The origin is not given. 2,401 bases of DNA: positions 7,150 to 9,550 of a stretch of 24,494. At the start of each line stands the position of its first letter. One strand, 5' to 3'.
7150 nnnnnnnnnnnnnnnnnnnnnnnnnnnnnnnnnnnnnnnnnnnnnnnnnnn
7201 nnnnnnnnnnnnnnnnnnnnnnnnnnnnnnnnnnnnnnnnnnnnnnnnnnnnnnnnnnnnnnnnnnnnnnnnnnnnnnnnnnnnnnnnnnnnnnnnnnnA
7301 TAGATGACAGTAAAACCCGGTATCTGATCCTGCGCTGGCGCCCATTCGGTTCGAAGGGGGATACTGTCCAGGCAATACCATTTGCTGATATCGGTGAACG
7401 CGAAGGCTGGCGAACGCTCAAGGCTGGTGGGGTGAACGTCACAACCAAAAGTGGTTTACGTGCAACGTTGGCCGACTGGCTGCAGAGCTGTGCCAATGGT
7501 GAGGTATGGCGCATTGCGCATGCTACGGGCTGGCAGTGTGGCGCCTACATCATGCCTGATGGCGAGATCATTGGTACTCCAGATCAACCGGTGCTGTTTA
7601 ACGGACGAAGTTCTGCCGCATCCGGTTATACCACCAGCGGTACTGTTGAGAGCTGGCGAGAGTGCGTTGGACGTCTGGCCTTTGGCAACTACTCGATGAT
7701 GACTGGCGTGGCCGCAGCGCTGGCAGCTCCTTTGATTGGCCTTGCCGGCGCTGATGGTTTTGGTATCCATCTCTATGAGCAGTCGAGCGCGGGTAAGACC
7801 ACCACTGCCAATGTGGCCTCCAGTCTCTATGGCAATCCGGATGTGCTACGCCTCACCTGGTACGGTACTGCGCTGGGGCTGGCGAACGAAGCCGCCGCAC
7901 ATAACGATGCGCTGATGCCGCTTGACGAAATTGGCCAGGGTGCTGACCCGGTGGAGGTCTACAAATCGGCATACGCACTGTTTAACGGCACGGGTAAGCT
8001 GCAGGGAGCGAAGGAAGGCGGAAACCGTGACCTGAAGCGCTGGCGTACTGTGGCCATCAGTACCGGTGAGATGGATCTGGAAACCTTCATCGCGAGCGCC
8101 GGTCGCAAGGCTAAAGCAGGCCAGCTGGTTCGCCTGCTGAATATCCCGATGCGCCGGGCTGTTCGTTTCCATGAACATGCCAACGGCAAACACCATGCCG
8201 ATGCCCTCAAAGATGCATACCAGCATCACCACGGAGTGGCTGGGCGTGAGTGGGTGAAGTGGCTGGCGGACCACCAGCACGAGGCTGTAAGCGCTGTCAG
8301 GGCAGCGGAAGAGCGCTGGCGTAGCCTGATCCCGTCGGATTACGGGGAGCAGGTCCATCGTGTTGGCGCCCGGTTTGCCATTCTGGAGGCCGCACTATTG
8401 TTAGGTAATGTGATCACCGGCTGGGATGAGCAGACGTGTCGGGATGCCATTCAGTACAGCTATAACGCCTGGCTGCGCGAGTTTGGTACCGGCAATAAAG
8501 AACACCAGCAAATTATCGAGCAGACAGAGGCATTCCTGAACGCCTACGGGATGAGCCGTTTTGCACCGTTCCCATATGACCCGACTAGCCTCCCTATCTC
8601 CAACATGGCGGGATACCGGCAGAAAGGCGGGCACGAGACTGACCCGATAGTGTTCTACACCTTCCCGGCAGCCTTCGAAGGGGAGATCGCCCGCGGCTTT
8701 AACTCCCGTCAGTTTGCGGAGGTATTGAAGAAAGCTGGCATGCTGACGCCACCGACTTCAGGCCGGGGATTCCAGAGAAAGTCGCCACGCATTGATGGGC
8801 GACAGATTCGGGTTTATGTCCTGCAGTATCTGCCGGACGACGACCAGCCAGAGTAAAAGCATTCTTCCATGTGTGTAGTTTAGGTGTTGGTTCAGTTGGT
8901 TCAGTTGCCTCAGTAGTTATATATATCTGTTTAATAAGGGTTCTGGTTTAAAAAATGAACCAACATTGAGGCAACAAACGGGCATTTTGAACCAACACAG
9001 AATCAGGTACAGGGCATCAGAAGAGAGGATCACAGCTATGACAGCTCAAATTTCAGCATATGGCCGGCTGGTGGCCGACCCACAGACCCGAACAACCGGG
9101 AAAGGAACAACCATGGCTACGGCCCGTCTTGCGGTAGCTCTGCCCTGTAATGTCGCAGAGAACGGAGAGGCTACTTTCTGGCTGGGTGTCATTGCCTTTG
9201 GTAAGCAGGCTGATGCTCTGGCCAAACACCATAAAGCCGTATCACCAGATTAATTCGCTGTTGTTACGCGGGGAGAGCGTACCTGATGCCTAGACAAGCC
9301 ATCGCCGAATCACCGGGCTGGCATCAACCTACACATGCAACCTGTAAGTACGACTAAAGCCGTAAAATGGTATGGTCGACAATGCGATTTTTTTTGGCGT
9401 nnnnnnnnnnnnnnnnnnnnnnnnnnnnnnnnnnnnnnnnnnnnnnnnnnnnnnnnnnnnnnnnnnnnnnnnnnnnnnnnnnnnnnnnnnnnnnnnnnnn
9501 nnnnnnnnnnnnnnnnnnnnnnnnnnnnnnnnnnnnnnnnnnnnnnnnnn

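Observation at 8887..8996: Six 9-mer iterons in inverted clusters around an AT-rich spacer, directly after the primase-helicase gene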

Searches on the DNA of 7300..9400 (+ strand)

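Call 12: search_dna_similar(query=window:8500-9400:+, collection=phages, mode=distant, max_rows=40)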
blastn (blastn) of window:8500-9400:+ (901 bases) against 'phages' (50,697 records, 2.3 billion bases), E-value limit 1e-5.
Records with a match: 2; places in all: 2; records where one place covers at least 80% of the query: 0.
Best place of each record, by identity: 80-90% 1; 60-80% 1.
By first word of the organism name: Klebsiella 1; Escherichia 1.
By host as written in the record: Klebsiella sp. 1; Escherichia coli O157:H7 ATCC 43895 1.
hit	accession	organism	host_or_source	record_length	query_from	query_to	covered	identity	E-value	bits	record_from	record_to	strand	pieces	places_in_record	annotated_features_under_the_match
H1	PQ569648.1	Klebsiella phage P12620-1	Klebsiella sp.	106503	1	498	55%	68.2%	1e-36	159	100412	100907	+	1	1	hypothetical protein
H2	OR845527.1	Escherichia phage ECO95 1-6-1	Escherichia coli O157:H7 ATCC 43895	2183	153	204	6%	86.5%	3e-7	64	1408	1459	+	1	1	record has no annotation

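Call 13: search_dna_similar(query=window:8500-9400:+, collection=ecoli_genomes, mode=near, max_rows=30)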
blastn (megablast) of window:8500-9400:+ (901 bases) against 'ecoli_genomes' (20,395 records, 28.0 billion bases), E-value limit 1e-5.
Records with a match: 1; places in all: 1; records where one place covers at least 80% of the query: 0.
Genomes with a match: 1 of 5426; with a place that covers at least 80% of the query: 0. Places per genome that has any: lowest 1, median 1, highest 1. On chromosomes: 1 places; on plasmids: 0.
Best place of each record, by identity: 60-80% 1.
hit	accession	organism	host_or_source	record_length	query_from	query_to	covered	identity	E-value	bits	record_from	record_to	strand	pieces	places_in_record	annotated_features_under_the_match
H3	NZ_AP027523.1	Escherichia coli strain LR-33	Homo sapiens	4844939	1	576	64%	75.4%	8e-69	270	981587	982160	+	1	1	DUF927 domain-containing protein | single-stranded DNA-binding protein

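Call 14: get_annotated_region(hit=H3, flank=4000)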
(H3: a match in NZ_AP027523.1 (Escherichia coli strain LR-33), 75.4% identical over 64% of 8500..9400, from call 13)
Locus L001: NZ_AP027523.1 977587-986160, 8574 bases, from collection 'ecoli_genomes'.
description: Escherichia coli strain LR-33 chromosome, complete genome
organism: Escherichia coli strain LR-33 (NCBI taxid 562)
replicon: chromosome; assembly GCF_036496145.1
host: Homo sapiens; source: feces; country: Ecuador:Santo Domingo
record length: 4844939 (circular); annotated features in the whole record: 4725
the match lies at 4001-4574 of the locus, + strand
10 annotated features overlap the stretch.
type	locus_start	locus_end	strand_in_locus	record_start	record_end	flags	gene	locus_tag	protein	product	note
CDS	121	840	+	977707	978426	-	-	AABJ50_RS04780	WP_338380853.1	hypothetical protein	-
CDS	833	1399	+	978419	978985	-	-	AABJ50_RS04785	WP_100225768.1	host cell division inhibitor Icd-like protein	-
CDS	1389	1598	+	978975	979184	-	-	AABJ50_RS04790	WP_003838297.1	hypothetical protein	-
CDS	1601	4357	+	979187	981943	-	-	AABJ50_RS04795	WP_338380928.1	DUF927 domain-containing protein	-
CDS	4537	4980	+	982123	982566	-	-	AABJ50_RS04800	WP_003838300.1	single-stranded DNA-binding protein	-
CDS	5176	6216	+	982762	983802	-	-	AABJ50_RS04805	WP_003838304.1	hypothetical protein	-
CDS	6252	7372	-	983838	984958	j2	-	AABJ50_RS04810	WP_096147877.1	IS3-like element ISSen4 family transposase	programmed frameshift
CDS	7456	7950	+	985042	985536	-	-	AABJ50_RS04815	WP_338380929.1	hypothetical protein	-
CDS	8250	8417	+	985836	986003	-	-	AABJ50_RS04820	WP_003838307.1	hypothetical protein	-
CDS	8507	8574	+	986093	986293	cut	-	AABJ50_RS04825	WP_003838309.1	hypothetical protein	-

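Call 15: get_annotated_region(hit=H1, flank=4000)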
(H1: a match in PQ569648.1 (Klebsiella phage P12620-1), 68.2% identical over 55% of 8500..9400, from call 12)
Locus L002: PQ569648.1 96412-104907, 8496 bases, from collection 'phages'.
description: Klebsiella phage P12620-1, complete genome.
organism: Klebsiella phage P12620-1 (NCBI taxid 3378334)
taxonomy: Viruses
host: Klebsiella sp.; source: hospital cesspools; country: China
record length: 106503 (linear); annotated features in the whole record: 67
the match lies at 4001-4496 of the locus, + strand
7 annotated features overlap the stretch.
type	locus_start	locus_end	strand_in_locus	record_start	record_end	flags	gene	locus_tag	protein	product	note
CDS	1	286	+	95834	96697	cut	-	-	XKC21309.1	hypothetical protein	-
CDS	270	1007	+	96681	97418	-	-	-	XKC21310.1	hypothetical protein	-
CDS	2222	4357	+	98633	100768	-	-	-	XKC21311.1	hypothetical protein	-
CDS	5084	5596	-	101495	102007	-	-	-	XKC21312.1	hypothetical protein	-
CDS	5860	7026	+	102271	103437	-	-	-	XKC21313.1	hypothetical protein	-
CDS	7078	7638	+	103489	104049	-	-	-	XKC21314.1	hypothetical protein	-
CDS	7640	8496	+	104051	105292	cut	-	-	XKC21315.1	hypothetical protein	-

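Call 60: search_dna_similar(query=window:7300-9040:+, collection=ecoli_genomes, mode=distant, max_rows=40, rows=spread)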
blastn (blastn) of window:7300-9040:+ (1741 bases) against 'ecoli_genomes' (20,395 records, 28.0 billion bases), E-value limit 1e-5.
Records with a match: 735; places in all: 793; records where one place covers at least 80% of the query: 416.
Genomes with a match: 733 of 5426; with a place that covers at least 80% of the query: 414. Places per genome that has any: lowest 1, median 1, highest 4. On chromosomes: 792 places; on plasmids: 1.
Best place of each record, by identity: 80-90% 1; 60-80% 734.
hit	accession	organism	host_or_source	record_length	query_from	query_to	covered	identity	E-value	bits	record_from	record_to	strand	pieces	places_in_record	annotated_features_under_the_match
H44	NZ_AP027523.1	Escherichia coli strain LR-33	Homo sapiens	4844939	1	1700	98%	76.6%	0e+0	1272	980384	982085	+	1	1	DUF927 domain-containing protein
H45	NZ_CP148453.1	Escherichia coli strain Z1323CEC0009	Chicken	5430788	73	1700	94%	73.6%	0e+0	976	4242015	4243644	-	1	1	TOPRIM and DUF927 domain-containing protein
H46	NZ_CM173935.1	Escherichia coli strain E1624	Homo sapiens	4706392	73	1700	94%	73.5%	0e+0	963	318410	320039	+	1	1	TOPRIM and DUF927 domain-containing protein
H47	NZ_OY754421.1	Escherichia coli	-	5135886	73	1700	94%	73.4%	0e+0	958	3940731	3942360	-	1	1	TOPRIM and DUF927 domain-containing protein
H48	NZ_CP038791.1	Escherichia coli strain PF9285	bovine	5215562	73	1700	94%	73.3%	0e+0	954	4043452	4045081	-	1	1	TOPRIM and DUF927 domain-containing protein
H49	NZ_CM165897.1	Escherichia coli strain N25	Homo sapiens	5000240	73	1700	94%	73.3%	0e+0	954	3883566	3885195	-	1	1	TOPRIM and DUF927 domain-containing protein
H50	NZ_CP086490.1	Escherichia coli strain Ec-050-T5-ESBL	Homo sapiens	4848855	73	1700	94%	73.3%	0e+0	944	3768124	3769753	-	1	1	TOPRIM and DUF927 domain-containing protein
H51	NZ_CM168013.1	Escherichia coli strain PEC301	Sus scrofa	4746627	73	1700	94%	73.3%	0e+0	946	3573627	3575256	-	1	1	TOPRIM and DUF927 domain-containing protein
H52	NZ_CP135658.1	Escherichia coli strain TUM10008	missing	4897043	73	1700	94%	73.3%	0e+0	949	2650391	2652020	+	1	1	TOPRIM and DUF927 domain-containing protein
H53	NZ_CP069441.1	Escherichia coli strain FDAARGOS_1261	Homo sapiens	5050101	73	1700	94%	73.2%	0e+0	939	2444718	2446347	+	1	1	TOPRIM and DUF927 domain-containing protein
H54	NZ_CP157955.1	Escherichia coli strain B1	calf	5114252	73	1700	94%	73.2%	0e+0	941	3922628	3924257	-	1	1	TOPRIM and DUF927 domain-containing protein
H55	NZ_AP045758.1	Escherichia coli strain 23CRST001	Homo sapiens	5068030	73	1700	94%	73.2%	0e+0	941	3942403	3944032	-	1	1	TOPRIM and DUF927 domain-containing protein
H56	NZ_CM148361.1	Escherichia coli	Homo sapiens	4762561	73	1700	94%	73.2%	0e+0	945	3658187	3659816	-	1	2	TOPRIM and DUF927 domain-containing protein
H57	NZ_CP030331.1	Escherichia coli strain AR_452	missing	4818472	73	1700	94%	73.2%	0e+0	939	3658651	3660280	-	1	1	TOPRIM and DUF927 domain-containing protein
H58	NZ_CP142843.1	Escherichia coli strain SX45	Sheep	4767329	73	1700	94%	73.2%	0e+0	939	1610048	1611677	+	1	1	TOPRIM and DUF927 domain-containing protein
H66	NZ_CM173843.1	Escherichia coli strain 1368KP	Homo sapiens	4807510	72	1698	93%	67.9%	4e-155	559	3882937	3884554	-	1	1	DUF927 domain-containing protein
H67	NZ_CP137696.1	Escherichia coli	missing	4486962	72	1301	71%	66.6%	1e-85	327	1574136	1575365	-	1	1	DUF927 domain-containing protein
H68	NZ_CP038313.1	Escherichia coli O157:H7 strain OK1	Homo sapiens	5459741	72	1196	65%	67.4%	4e-85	325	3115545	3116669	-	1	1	DUF927 domain-containing protein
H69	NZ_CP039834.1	Escherichia coli O157:H7 strain MB41-1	cattle feces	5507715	72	1196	65%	67.3%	1e-84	324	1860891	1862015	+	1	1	DUF927 domain-containing protein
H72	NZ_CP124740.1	Escherichia coli O157:H7 str. EDL933 strain EDL933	Homo sapiens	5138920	72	1196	65%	67.3%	1e-84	324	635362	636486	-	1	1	DUF927 domain-containing protein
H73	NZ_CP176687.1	Escherichia coli O157:H7 strain GTVSS-023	laboratory control strain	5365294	72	1196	65%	67.3%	1e-84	324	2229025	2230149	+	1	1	DUF927 domain-containing protein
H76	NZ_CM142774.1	Escherichia coli strain GPEC1405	chicken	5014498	226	1301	62%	68.2%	4e-98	370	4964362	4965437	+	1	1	DUF927 domain-containing protein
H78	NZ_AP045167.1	Escherichia coli strain JNEC-KY171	Homo sapiens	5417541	229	1301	62%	66.1%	9e-68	268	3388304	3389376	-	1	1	DUF927 domain-containing protein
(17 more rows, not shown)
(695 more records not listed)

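Call 61: get_annotated_region(hit=H53, flank=14000)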
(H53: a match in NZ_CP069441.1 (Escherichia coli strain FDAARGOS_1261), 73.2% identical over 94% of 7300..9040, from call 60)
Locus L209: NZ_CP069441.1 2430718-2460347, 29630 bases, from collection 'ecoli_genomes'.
description: Escherichia coli strain FDAARGOS_1261 chromosome, complete genome
organism: Escherichia coli strain FDAARGOS_1261 (NCBI taxid 562)
replicon: chromosome; assembly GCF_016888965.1
host: Homo sapiens; source: missing; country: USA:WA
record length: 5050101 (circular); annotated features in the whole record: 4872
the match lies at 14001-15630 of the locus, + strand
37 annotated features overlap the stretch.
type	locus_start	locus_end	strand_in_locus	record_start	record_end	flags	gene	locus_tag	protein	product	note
CDS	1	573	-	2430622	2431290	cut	radC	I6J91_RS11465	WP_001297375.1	RadC family protein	-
CDS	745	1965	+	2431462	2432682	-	coaBC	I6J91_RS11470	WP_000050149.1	bifunctional phosphopantothenoylcysteine decarboxylase/phosphopantothenate--cysteine ligase CoaBC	-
CDS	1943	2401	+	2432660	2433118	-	dut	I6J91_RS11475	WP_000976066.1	dUTP diphosphatase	-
CDS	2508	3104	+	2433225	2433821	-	slmA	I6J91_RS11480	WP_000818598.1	nucleoid occlusion factor SlmA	-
CDS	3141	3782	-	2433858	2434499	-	pyrE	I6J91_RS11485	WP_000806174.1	orotate phosphoribosyltransferase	-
CDS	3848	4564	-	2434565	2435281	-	rph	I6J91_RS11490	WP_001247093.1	ribonuclease PH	-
CDS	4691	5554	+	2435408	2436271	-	yicC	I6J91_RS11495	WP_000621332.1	YicC/YloC family endoribonuclease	-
CDS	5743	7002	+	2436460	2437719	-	-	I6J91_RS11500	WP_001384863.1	tyrosine-type recombinase/integrase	-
CDS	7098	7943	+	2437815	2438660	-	-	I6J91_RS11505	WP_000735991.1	hypothetical protein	-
CDS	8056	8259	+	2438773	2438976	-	-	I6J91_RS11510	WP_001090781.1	helix-turn-helix transcriptional regulator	-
CDS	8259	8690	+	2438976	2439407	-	-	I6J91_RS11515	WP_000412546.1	hypothetical protein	-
CDS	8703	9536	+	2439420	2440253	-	-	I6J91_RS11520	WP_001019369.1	antA/AntB antirepressor family protein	-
CDS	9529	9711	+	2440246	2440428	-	-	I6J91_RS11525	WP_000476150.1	DUF4222 domain-containing protein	-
CDS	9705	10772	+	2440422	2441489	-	-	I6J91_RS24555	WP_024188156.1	ash family protein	-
CDS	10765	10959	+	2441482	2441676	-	-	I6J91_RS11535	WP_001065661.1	hypothetical protein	-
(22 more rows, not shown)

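Call 79: get_annotated_region(hit=H68, flank=20000)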
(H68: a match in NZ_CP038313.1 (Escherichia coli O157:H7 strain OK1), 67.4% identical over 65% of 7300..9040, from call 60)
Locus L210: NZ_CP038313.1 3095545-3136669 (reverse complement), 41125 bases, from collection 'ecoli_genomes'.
description: Escherichia coli O157:H7 strain OK1 chromosome, complete genome
organism: Escherichia coli O157:H7 strain OK1 (NCBI taxid 83334)
replicon: chromosome; assembly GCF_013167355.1
host: Homo sapiens; source: missing; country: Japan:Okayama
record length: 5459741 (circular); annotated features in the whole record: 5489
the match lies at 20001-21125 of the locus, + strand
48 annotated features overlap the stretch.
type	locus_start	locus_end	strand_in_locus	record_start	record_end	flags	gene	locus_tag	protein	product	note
CDS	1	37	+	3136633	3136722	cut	-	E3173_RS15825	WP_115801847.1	hypothetical protein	-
CDS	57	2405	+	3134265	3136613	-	nleL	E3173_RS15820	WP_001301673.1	type III secretion system effector E3 ubiquitin ligase NleL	-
CDS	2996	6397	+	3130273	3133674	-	espN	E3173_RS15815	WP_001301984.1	type III secretion system effector EspN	-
CDS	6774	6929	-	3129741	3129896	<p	-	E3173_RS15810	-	type III secretion protein GogB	incomplete; partial in the middle of a contig; missing N-terminus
CDS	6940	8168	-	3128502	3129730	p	-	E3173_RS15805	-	IS3-like element IS2 family transposase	programmed frameshift; internal stop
CDS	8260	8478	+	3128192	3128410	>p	-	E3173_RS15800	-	transposase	incomplete; partial in the middle of a contig; missing N-terminus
CDS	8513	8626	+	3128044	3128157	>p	-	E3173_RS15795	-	non-LEE encoded effector protein NleB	incomplete; partial in the middle of a contig; missing N-terminus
CDS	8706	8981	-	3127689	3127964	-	-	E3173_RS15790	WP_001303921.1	hypothetical protein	-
CDS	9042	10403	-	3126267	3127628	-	espK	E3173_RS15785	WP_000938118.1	type III secretion system effector EspK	-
CDS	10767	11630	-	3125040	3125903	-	potB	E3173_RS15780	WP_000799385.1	spermidine/putrescine ABC transporter permease PotB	-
CDS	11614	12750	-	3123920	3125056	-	potA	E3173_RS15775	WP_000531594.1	spermidine/putrescine ABC transporter ATP-binding protein PotA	-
CDS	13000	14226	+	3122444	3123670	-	pepT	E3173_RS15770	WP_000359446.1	peptidase T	-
CDS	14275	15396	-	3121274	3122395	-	roxA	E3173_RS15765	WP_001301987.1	[50S ribosomal protein L16]-arginine 3-hydroxylase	-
CDS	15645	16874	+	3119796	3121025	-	-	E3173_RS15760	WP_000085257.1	tyrosine-type recombinase/integrase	-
CDS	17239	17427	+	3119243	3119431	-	-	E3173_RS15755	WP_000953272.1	helix-turn-helix transcriptional regulator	-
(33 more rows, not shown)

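Call 80: get_annotated_region(hit=H66, flank=20000)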
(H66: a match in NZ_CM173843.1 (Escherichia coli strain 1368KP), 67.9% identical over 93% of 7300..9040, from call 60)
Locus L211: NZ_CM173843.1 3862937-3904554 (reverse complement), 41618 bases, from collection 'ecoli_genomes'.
description: Escherichia coli strain 1368KP chromosome, whole genome shotgun sequence
organism: Escherichia coli strain 1368KP (NCBI taxid 562)
replicon: chromosome; assembly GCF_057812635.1
host: Homo sapiens; source: -; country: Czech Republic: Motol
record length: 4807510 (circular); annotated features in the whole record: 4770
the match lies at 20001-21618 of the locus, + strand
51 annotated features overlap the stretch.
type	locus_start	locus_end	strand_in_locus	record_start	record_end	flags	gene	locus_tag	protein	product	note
CDS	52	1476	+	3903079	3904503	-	lpdA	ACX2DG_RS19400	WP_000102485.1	dihydrolipoyl dehydrogenase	-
CDS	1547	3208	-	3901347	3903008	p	-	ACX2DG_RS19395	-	DUF3300 domain-containing protein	internal stop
CDS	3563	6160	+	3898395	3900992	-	acnB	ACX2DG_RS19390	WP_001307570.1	bifunctional aconitate hydratase 2/2-methylisocitrate dehydratase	-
CDS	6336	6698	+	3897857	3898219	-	yacL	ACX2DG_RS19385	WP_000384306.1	protein YacL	-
CDS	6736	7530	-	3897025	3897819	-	speD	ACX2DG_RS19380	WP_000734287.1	adenosylmethionine decarboxylase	-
CDS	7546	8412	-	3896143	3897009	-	speE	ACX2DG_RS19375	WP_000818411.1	polyamine aminopropyltransferase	-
CDS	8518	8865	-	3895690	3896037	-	yacC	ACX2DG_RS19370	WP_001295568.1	YacC family pilotin-like protein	-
CDS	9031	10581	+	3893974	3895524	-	cueO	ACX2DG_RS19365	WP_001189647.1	multicopper oxidase CueO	-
CDS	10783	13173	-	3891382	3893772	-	gcd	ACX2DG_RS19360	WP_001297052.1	quinoprotein glucose dehydrogenase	-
CDS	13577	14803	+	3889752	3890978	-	-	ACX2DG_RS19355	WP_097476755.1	tyrosine-type recombinase/integrase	-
CDS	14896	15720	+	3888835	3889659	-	-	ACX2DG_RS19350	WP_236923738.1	hypothetical protein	-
CDS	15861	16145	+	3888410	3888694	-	-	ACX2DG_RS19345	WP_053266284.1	helix-turn-helix transcriptional regulator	-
CDS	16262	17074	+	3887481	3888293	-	-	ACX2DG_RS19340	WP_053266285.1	antA/AntB antirepressor family protein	-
CDS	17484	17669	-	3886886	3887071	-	-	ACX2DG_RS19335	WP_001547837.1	YlcI/YnfO family protein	-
CDS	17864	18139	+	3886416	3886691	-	-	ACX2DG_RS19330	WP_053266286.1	host cell division inhibitor Icd-like protein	-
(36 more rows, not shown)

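Call 82: search_rna_families(source=window, start=8600, end=9400, threshold=evalue, max_evalue=1)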
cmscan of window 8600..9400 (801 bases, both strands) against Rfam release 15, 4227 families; matches with E-value up to 1: 0.
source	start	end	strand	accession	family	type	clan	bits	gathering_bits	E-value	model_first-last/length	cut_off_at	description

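Call 90: get_annotated_region(hit=H67, flank=20000)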
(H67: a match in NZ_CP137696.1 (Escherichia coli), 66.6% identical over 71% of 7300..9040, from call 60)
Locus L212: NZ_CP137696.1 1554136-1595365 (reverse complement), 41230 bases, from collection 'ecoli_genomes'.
description: Escherichia coli isolate FELIX_MS533 chromosome, complete genome
organism: Escherichia coli (NCBI taxid 562)
replicon: chromosome; assembly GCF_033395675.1
host: missing; source: -; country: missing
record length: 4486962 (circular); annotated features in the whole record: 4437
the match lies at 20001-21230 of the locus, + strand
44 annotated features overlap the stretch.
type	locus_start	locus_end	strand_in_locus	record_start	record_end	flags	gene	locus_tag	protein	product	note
CDS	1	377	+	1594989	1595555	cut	mepS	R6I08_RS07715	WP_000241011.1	bifunctional murein DD-endopeptidase/murein LD-carboxypeptidase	-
CDS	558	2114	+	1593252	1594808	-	pdeN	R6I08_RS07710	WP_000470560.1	cyclic di-GMP phosphodiesterase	-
CDS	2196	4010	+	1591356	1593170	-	yejA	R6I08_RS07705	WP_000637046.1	extracellular solute-binding protein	-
CDS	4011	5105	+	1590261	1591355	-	yejB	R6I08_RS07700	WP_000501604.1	microcin C ABC transporter permease YejB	-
CDS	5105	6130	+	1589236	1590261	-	yejE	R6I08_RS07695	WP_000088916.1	ABC transporter permease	-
CDS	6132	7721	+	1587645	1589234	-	yejF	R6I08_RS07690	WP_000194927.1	microcin C ABC transporter ATP-binding protein YejF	-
CDS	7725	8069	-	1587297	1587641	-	yejG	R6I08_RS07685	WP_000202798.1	YejG family protein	-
CDS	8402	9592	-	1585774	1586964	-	bcr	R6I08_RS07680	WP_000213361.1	multidrug efflux MFS transporter Bcr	-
CDS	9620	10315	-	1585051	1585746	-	rsuA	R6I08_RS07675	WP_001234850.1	16S rRNA pseudouridine(516) synthase RsuA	-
CDS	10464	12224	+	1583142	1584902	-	radD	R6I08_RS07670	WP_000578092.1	DEAD/DEAH box helicase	-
CDS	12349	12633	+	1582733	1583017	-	rplY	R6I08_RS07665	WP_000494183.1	50S ribosomal protein L25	-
CDS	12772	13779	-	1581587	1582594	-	yejK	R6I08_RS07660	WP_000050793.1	nucleoid-associated protein YejK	-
CDS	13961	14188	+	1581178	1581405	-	yejL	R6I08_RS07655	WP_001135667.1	YejL family protein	-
CDS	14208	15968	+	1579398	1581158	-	yejM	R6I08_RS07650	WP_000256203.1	LPS biosynthesis-modulating metalloenzyme YejM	-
tRNA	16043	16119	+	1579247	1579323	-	-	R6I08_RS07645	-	tRNA-Pro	-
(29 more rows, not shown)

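Call 91: get_annotated_region(hit=H76, flank=20000)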
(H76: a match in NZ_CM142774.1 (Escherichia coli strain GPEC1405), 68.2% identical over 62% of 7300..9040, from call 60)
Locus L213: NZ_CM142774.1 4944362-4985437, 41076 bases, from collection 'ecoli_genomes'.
description: Escherichia coli strain GPEC1405 chromosome, whole genome shotgun sequence
organism: Escherichia coli strain GPEC1405 (NCBI taxid 562)
replicon: chromosome; assembly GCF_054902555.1
host: -; source: chicken; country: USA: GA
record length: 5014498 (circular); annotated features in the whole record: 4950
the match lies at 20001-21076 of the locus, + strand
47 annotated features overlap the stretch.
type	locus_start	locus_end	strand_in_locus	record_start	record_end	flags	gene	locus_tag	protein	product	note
CDS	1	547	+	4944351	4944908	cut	dsbE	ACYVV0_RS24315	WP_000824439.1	thiol:disulfide interchange protein DsbE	-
CDS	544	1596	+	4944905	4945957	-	ccmH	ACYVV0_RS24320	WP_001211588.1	cytochrome c-type biogenesis thiol:disulfide oxidoreductase CcmH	-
CDS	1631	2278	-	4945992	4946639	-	narP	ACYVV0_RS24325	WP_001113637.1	nitrate/nitrite response regulator protein NarP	-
CDS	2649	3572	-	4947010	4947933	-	-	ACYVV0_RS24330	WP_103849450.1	IS5 family transposase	-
CDS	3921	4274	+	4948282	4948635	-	-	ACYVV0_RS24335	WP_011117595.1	transcriptional regulator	-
CDS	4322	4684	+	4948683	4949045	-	arsD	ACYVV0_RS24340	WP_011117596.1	arsenite efflux transporter metallochaperone ArsD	-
CDS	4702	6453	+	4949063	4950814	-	arsA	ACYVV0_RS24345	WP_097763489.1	arsenite efflux transporter ATPase subunit ArsA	-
CDS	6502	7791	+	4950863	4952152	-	arsB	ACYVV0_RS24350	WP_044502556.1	arsenite efflux transporter membrane subunit ArsB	-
CDS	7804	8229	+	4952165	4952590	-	arsC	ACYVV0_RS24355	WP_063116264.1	glutaredoxin-dependent arsenate reductase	-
CDS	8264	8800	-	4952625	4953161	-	-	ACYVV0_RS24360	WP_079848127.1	GNAT family N-acetyltransferase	-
CDS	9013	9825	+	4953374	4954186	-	-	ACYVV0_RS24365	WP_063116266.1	sulfite exporter TauE/SafE family protein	-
CDS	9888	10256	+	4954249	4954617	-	-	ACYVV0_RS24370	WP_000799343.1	winged helix-turn-helix domain-containing protein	-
CDS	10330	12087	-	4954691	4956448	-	arsA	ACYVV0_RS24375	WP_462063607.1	arsenical pump-driving ATPase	-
CDS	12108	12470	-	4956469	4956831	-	-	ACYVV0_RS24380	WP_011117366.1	arsenic metallochaperone ArsD family protein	-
CDS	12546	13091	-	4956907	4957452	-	-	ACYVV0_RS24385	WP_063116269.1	sigma-70 family RNA polymerase sigma factor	-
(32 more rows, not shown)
